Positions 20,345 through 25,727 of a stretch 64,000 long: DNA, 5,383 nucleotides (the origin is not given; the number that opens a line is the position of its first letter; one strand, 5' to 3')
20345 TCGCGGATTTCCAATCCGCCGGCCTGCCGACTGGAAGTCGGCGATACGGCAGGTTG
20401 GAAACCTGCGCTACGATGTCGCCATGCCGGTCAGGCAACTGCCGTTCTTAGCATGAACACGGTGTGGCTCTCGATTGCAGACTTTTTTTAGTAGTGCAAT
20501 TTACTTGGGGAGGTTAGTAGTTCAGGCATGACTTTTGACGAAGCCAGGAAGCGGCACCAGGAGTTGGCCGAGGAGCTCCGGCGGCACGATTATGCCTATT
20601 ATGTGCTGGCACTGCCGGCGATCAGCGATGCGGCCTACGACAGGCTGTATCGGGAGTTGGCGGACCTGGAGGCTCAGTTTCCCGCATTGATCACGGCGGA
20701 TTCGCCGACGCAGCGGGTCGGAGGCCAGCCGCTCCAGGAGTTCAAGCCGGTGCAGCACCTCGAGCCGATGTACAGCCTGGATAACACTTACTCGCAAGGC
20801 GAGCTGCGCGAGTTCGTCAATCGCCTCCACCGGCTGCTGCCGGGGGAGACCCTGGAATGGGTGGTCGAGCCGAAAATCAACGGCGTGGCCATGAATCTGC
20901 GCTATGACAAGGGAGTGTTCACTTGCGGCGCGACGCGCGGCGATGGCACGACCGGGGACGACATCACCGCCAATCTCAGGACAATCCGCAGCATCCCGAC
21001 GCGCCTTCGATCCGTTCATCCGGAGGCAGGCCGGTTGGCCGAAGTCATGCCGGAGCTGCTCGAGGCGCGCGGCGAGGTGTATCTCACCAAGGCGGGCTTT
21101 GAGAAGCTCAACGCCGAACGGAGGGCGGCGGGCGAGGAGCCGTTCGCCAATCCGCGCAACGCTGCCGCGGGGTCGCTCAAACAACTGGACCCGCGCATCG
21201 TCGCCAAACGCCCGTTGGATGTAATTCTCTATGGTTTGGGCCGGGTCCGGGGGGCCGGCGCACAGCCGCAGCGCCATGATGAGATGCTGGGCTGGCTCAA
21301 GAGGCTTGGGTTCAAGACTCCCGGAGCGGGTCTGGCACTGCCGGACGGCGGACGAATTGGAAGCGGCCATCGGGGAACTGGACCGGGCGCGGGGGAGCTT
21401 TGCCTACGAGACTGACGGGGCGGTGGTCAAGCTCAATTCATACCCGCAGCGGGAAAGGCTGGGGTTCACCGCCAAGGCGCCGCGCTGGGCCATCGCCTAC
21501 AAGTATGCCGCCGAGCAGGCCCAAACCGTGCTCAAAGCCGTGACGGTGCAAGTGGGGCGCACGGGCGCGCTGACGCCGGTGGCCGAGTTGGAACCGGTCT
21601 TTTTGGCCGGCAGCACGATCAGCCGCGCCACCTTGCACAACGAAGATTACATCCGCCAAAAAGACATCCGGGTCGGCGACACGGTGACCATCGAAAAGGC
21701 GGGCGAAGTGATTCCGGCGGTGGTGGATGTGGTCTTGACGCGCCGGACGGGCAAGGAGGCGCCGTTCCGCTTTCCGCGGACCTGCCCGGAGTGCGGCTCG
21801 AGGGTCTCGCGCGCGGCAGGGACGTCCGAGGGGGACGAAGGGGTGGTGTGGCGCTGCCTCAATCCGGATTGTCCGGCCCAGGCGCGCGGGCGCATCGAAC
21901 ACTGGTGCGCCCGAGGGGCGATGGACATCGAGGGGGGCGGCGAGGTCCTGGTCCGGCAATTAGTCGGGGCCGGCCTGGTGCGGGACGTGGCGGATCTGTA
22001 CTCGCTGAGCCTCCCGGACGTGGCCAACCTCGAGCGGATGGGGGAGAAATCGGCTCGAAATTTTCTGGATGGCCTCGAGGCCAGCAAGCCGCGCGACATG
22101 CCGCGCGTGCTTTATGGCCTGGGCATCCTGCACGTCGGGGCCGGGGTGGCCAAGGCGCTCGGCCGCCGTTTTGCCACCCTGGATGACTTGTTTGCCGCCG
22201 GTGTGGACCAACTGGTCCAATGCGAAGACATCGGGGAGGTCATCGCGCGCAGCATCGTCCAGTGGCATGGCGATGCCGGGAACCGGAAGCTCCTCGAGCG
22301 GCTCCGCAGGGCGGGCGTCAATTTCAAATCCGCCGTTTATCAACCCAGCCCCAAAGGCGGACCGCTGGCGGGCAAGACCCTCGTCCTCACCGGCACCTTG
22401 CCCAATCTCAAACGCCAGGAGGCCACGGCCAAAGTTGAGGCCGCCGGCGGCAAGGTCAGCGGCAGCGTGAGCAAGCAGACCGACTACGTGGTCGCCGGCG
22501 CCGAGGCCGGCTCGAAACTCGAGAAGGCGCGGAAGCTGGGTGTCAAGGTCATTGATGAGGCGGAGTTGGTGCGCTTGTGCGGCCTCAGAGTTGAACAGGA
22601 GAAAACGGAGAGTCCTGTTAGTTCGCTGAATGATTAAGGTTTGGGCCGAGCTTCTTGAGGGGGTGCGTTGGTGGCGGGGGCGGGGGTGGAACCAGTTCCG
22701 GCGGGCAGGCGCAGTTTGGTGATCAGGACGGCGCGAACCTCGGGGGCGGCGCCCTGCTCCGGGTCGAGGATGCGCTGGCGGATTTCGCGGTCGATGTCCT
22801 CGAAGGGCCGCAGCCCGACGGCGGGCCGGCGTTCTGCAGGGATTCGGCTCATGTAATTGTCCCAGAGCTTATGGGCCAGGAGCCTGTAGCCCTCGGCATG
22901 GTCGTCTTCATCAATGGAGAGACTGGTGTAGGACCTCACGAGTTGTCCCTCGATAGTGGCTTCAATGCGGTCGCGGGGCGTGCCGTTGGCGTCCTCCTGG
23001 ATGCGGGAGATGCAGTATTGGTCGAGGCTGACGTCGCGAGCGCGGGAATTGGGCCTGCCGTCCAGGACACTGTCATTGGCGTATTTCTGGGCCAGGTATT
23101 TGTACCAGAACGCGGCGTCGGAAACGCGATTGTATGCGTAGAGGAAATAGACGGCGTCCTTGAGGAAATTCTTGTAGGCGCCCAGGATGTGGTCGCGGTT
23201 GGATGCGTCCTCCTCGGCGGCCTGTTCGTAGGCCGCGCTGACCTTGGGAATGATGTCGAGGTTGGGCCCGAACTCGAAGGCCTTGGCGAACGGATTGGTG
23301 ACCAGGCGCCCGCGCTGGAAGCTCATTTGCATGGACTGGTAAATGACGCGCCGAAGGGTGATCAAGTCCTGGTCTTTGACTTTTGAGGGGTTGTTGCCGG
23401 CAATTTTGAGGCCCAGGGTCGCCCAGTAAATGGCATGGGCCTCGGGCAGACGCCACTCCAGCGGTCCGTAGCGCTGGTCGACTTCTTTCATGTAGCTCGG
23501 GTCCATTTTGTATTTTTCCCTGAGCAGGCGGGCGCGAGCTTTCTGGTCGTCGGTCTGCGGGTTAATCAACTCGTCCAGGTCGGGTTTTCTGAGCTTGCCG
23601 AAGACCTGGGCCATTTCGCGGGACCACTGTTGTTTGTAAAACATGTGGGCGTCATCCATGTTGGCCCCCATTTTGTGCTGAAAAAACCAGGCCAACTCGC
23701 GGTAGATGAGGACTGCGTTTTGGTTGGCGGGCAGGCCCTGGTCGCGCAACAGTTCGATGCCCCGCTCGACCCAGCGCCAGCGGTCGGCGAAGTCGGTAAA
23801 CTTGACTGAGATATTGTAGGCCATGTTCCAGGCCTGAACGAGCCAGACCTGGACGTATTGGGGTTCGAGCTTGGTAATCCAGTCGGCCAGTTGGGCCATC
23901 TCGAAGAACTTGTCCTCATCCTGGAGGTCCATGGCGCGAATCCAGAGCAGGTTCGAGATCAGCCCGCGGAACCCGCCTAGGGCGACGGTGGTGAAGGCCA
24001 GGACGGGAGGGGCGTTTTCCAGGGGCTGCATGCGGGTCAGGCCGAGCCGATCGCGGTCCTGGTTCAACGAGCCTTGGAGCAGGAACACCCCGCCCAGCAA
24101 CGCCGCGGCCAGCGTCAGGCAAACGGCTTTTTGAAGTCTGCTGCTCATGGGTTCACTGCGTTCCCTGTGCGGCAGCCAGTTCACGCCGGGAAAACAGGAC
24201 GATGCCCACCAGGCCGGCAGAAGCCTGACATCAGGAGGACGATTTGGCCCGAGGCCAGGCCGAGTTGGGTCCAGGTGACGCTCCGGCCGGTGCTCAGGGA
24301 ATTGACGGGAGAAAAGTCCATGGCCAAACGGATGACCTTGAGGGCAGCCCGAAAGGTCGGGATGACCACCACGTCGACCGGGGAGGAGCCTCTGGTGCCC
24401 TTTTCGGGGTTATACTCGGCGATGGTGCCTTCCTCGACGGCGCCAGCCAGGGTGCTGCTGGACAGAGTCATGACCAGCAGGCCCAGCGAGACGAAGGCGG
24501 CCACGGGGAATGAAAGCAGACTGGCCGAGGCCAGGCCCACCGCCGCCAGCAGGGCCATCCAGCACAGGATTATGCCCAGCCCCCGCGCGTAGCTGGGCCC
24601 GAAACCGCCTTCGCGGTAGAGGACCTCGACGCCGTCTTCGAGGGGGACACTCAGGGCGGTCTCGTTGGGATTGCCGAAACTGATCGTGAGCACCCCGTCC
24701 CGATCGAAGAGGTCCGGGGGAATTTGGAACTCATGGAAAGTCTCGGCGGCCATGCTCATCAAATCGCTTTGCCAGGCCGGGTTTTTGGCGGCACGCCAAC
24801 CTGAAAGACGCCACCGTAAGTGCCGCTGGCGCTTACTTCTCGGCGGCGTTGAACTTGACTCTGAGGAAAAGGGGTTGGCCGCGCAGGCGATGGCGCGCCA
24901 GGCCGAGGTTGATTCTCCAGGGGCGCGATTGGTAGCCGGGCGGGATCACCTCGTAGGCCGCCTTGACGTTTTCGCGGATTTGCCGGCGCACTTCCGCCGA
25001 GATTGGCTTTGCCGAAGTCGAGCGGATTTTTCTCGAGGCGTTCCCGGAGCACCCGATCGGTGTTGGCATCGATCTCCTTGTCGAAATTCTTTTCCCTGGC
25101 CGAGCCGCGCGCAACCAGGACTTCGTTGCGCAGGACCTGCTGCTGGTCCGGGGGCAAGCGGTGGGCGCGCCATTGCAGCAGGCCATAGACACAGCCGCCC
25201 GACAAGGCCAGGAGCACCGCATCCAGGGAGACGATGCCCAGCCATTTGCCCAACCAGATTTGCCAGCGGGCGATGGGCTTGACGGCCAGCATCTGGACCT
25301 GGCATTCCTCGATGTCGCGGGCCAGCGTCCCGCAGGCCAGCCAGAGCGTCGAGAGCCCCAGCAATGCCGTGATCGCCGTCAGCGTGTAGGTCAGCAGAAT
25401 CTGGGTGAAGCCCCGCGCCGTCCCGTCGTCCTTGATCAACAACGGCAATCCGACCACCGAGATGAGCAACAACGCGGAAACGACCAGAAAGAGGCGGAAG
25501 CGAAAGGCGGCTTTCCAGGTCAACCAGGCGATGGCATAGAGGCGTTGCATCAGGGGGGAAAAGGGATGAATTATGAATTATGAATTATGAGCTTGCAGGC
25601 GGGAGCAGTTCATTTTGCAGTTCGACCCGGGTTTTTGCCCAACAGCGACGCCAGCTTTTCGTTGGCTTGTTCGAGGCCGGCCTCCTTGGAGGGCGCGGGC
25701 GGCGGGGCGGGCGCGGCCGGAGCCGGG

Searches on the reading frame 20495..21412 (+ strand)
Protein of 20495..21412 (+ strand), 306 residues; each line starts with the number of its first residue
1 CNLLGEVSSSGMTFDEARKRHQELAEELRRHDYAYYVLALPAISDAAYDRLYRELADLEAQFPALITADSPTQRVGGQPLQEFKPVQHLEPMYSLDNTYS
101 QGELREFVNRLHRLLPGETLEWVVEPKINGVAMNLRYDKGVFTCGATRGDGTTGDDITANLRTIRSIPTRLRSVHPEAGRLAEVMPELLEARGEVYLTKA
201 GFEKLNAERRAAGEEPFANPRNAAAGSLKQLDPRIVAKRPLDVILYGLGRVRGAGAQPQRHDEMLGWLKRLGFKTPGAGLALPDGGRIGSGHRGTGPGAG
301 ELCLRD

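Call 56: search_protein_families(library=pfam, proteins=[window:20495-21412:+], max_evalue=0.001)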
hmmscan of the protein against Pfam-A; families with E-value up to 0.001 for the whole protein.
window:20495-21412:+ (306 aa): 2 families
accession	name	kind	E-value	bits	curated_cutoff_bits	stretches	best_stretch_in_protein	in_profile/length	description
PF01653.23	DNA_ligase_aden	-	9e-65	219.1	27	1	81-275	2-188/253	NAD-dependent DNA ligase adenylation domain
PF22745.1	Nlig-Ia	-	1.2e-07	32.7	27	1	22-67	7-52/92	DNA ligase-like, N-terminal NAD+-binding domain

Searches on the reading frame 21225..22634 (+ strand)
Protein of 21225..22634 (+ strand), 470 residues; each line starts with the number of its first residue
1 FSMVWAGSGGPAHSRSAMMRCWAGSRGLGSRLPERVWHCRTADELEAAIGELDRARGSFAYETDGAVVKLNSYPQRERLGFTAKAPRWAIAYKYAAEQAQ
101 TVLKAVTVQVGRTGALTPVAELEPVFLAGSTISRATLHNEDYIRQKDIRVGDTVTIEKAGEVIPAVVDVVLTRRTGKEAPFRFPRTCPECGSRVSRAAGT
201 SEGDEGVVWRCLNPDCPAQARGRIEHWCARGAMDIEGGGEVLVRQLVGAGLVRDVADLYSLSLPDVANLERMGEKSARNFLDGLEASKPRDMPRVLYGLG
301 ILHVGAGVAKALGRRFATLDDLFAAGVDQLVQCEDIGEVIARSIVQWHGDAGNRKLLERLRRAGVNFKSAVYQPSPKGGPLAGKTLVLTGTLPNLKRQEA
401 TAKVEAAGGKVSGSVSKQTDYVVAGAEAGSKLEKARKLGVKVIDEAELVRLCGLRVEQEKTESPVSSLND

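Call 56: search_protein_families(library=pfam, proteins=[window:21225-22634:+], max_evalue=0.001)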
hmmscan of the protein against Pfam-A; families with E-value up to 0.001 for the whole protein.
window:21225-22634:+ (470 aa): 7 families
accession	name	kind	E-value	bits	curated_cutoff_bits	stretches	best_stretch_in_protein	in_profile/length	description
PF03120.22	DNA_ligase_OB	-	1.6e-35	121.2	32.9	1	100-177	1-78/79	NAD-dependent DNA ligase OB-fold domain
PF12826.13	HHH_2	-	5.1e-18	65.4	27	1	294-356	1-63/64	Helix-hairpin-helix motif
PF01653.23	DNA_ligase_aden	-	6.4e-18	65.6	27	1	29-97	185-253/253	NAD-dependent DNA ligase adenylation domain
PF00533.33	BRCT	-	2.4e-14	53.7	21.3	1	377-449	2-75/78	BRCA1 C Terminus (BRCT) domain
PF14520.12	HHH_5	-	5e-09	36.9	27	0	301-345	7-52/57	Helix-hairpin-helix domain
PF03119.21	DNA_ligase_ZBD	-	4.1e-08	33.4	25.8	1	186-218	1-27/27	NAD-dependent DNA ligase C4 zinc finger domain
PF12738.14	PTCB-BRCT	-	1.3e-06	28.7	22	1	390-443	7-59/63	twin BRCT domain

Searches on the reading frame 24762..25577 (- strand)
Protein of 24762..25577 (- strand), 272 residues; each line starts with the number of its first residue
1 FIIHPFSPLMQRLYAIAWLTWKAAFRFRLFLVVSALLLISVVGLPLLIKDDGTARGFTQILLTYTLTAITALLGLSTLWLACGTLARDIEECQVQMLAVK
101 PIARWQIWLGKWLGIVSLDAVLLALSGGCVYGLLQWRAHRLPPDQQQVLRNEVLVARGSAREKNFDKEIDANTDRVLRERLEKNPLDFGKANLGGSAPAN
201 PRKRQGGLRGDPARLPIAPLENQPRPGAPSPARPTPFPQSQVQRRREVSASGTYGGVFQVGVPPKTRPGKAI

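Call 56: search_protein_families(library=pfam, proteins=[window:24762-25577:-], max_evalue=0.001)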
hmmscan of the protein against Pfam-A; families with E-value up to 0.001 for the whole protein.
window:24762-25577:- (272 aa): 1 family
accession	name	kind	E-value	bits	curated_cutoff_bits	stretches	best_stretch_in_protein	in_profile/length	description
PF12679.13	ABC2_membrane_2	-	2.2e-05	24.3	27.2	1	15-121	2-124/283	ABC-2 family transporter protein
